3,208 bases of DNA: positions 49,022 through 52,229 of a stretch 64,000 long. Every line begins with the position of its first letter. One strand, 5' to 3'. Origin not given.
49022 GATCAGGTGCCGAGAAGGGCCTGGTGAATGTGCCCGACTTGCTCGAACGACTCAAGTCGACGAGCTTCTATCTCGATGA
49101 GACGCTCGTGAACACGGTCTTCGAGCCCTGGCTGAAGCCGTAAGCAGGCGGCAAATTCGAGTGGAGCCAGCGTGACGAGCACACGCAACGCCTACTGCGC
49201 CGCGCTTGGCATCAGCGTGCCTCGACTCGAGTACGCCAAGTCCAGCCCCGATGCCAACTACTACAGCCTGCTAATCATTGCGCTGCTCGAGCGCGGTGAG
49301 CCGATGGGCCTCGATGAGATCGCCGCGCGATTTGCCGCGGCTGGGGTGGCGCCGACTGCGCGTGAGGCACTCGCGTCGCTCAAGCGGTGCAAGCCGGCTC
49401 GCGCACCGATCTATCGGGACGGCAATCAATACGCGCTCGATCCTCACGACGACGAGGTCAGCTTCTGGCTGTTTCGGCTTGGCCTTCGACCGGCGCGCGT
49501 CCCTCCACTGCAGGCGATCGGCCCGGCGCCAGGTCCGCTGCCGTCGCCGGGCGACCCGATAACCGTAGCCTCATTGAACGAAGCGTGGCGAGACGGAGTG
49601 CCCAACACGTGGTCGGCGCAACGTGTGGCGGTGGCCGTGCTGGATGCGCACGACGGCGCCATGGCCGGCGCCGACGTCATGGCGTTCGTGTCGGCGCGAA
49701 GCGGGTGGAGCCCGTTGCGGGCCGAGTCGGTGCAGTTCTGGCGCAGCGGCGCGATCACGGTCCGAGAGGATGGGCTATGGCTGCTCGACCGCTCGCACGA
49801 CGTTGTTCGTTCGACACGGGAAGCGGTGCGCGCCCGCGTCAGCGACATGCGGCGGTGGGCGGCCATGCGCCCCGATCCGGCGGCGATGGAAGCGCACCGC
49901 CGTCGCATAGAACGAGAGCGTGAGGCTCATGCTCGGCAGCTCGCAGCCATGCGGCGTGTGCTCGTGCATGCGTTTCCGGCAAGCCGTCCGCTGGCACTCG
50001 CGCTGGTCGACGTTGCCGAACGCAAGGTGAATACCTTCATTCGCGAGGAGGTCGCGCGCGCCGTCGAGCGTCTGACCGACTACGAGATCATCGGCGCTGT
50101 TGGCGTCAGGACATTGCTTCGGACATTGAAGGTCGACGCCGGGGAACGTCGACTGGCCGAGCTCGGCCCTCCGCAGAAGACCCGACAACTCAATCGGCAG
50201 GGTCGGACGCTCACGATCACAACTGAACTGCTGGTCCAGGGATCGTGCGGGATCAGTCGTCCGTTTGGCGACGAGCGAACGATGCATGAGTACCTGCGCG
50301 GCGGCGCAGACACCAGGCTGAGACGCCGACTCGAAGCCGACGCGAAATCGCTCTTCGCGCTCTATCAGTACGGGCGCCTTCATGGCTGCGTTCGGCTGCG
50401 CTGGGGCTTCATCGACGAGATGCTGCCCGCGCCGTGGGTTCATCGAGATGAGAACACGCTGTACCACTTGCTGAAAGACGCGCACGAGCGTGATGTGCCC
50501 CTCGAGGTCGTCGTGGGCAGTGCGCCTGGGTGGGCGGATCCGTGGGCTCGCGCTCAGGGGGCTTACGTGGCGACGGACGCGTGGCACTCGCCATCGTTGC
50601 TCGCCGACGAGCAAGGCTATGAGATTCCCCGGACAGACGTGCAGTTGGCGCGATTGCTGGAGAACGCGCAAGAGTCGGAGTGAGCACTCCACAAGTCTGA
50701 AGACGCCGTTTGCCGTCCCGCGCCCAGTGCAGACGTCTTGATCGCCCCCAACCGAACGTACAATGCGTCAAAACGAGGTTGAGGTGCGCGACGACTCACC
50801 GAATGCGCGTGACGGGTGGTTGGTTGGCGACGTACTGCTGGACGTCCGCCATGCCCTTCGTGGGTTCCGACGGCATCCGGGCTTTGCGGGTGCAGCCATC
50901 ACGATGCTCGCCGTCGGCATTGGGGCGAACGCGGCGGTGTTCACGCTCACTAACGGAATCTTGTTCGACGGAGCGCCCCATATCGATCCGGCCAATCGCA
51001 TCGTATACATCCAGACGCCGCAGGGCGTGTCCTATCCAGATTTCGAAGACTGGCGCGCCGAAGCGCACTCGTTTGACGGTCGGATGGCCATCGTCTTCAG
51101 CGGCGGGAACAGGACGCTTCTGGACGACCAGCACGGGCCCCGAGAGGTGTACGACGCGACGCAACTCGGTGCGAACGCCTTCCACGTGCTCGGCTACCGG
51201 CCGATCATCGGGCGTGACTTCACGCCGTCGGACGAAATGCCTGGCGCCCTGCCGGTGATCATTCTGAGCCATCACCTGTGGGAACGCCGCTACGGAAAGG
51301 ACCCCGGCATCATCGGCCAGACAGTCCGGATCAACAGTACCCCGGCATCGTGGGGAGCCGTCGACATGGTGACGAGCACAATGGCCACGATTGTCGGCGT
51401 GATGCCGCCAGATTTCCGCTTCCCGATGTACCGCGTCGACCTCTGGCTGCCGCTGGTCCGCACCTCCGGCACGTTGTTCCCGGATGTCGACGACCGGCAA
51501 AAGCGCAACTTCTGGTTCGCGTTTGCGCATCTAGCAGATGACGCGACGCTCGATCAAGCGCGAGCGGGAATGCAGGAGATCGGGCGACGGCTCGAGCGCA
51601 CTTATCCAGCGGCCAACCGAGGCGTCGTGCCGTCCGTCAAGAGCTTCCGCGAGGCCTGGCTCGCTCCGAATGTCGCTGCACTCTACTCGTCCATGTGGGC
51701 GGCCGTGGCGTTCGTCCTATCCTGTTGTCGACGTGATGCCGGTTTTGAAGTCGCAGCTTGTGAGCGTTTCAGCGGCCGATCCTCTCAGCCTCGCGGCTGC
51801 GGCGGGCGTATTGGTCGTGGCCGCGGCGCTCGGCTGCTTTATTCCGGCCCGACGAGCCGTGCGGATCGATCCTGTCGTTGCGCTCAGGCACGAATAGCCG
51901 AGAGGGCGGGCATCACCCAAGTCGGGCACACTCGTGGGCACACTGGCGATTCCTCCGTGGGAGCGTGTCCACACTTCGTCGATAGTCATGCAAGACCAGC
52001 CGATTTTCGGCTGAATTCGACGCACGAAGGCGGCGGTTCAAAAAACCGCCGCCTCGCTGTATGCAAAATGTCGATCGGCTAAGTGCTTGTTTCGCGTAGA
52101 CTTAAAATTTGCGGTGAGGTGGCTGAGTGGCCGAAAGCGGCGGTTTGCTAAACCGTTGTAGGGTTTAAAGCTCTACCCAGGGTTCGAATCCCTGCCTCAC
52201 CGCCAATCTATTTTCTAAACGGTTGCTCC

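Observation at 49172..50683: A 503-aa protein of no recognisable family is the main intact cargo of the island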

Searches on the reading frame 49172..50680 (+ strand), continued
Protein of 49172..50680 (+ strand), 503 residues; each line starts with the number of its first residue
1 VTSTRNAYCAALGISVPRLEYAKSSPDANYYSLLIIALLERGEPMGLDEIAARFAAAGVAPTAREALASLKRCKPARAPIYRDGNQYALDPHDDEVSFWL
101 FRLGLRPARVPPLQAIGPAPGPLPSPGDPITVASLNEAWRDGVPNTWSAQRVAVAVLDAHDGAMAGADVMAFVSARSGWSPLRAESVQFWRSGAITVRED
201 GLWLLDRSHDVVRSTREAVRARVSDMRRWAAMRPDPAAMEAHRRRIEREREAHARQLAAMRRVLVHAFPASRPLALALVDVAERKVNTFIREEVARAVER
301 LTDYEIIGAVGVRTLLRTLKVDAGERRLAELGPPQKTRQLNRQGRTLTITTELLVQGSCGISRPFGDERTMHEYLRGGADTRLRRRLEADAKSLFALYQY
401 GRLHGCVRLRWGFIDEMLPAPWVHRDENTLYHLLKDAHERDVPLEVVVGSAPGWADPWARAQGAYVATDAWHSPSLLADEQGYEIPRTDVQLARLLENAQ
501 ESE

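Call 102: find_encoding_contigs(protein=P0383, flank=10000, max_places=1)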
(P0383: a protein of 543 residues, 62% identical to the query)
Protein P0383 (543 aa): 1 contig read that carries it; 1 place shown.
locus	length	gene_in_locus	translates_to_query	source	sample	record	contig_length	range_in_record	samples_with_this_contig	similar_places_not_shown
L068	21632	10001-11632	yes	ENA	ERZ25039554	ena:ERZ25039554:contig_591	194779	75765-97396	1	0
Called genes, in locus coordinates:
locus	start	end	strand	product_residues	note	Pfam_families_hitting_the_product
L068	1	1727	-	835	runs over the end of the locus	PF12704:MacB_PCD, PF02687:FtsX, PF12704:MacB_PCD, PF02687:FtsX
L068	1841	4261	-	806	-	PF12704:MacB_PCD, PF02687:FtsX, PF12704:MacB_PCD, PF02687:FtsX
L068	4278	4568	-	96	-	PF02687:FtsX (weak)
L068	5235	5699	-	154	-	PF08332:CaMKII_AD (weak), PF13474:SnoaL_3, PF14534:DUF4440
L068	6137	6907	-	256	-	PF14023:Bestrophin-like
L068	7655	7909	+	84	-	-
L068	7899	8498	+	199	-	PF01850:PIN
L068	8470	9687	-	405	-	-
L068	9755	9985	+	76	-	-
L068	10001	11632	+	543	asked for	-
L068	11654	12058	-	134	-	PF15919:HicB_lk_antitox (weak)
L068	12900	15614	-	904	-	PF00069:Pkinase, PF01636:APH (faint), PF07714:PK_Tyr_Ser-Thr, PF25174:Beta-prop_THOC3 (weak), PF26549:Tricorn_N, PF07676:PD40 (weak), PF26550:Tricorn_2nd, PF26549:Tricorn_N (weak), +1 more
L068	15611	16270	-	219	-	PF00486:Trans_reg_C, PF16697:Yop-YscD_cpl, PF00498:FHA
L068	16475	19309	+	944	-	PF13620:CarboxypepD_reg, PF25183:OMP_b-brl_4, PF00593:TonB_dep_Rec_b-barrel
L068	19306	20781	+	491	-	PF00884:Sulfatase, PF16347:SGSH_C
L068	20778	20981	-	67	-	-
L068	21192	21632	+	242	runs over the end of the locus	PF13683:rve_3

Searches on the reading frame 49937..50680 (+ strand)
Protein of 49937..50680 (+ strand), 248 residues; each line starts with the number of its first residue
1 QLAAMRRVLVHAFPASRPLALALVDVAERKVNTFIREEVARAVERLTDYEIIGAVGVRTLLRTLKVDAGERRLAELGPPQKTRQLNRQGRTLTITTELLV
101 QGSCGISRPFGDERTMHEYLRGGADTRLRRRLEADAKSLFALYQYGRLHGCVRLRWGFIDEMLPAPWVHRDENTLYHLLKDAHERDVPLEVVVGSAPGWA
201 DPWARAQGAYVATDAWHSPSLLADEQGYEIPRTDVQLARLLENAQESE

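Call 40: predict_structure(alignment_id=A3)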
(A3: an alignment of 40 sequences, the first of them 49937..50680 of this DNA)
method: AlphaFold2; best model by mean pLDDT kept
length: 248 residues; sequences in the alignment: 40
mean_pLDDT: 95.1   pTM: 0.91
mean pLDDT of the five models: 95.1, 94.9, 94.6, 94.2, 93.7
residues with pLDDT >= 90: 231; 70-90: 11; 50-70: 3; < 50: 3
segments of 3 or more residues with pLDDT < 50: 246-248
pLDDT, mean of each block of 10 residues (from residue 1): 95 98 98 98 97 98 97 94 92 97 97 98 98 98 98 96 95 94 95 97 98 86 96 97 59
secondary structure, 60 per line:
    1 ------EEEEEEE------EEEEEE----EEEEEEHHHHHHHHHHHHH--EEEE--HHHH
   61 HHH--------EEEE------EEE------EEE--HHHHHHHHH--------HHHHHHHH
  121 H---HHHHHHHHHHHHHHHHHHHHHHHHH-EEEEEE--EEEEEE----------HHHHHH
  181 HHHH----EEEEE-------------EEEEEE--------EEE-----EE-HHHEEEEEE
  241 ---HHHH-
elements in order: E7-13 E20-25 E30-35 H36-48 E51-54 H57-63 E72-75 E82-84 E91-93 H96-104 H113-121 H125-149 E151-156 E159-164 H175-184 E189-193 E207-212 E221-223 E235-240 H244-247

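Call 46: search_protein_families(library=pfam, alignment_id=A3, max_evalue=10)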
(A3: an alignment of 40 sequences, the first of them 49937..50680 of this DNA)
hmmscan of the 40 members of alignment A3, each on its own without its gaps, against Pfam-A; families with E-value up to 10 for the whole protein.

A. member 1, window:49937-50680:+ (248 aa): 0 families

B. families by the number of members that match (of 40 scanned): 7 families
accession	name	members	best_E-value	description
PF23165.1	zf-C2H2_FBX41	1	0.012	F-box only protein 41 C2H2 zinc finger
PF03719.21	Ribosomal_S5_C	1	0.059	Ribosomal protein S5, C-terminal domain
PF07853.16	DUF1648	1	0.059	Domain of unknown function (DUF1648)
PF13327.11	T3SS_LEE_assoc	1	0.071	Type III secretion system subunit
PF06110.17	TXD17-like_Trx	1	0.072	Thioredoxin domain-containing protein 17-like, thioredoxin domain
PF23157.1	DUF7055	1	0.16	Domain of unknown function (DUF7055)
PF14531.12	Kinase-like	1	0.2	Kinase-like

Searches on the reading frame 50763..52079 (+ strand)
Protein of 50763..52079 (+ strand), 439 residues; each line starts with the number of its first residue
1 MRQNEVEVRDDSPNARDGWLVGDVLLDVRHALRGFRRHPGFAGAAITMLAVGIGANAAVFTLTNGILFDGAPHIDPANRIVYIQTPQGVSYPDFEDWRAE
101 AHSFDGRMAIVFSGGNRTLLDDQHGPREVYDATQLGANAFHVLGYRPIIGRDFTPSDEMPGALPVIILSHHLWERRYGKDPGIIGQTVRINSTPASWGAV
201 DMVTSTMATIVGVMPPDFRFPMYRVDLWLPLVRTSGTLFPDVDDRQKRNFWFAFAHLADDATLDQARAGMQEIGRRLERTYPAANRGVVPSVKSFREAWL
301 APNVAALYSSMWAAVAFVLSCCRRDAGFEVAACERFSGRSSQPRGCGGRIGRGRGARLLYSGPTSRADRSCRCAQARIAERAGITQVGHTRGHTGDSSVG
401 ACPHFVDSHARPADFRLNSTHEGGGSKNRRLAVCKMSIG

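Call 3: search_protein_families(library=pfam, proteins=[window:50763-52079:+], max_evalue=1)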
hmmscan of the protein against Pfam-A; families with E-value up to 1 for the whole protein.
window:50763-52079:+ (439 aa): 1 family
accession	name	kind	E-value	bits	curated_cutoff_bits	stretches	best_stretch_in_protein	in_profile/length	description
PF12704.14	MacB_PCD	-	4.4e-19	70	27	1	46-272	5-206/207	MacB-like periplasmic core domain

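Call 5: search_protein_families(library=ncbifam, proteins=[window:50763-52079:+], max_evalue=1)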
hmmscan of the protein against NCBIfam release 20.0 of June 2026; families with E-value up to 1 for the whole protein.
window:50763-52079:+ (439 aa): 1 family
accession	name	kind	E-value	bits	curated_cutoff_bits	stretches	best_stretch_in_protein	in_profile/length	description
TIGR03434.1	ADOP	subfamily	8.6e-62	209.3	622.3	1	25-319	2-282/803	ADOP family duplicated permease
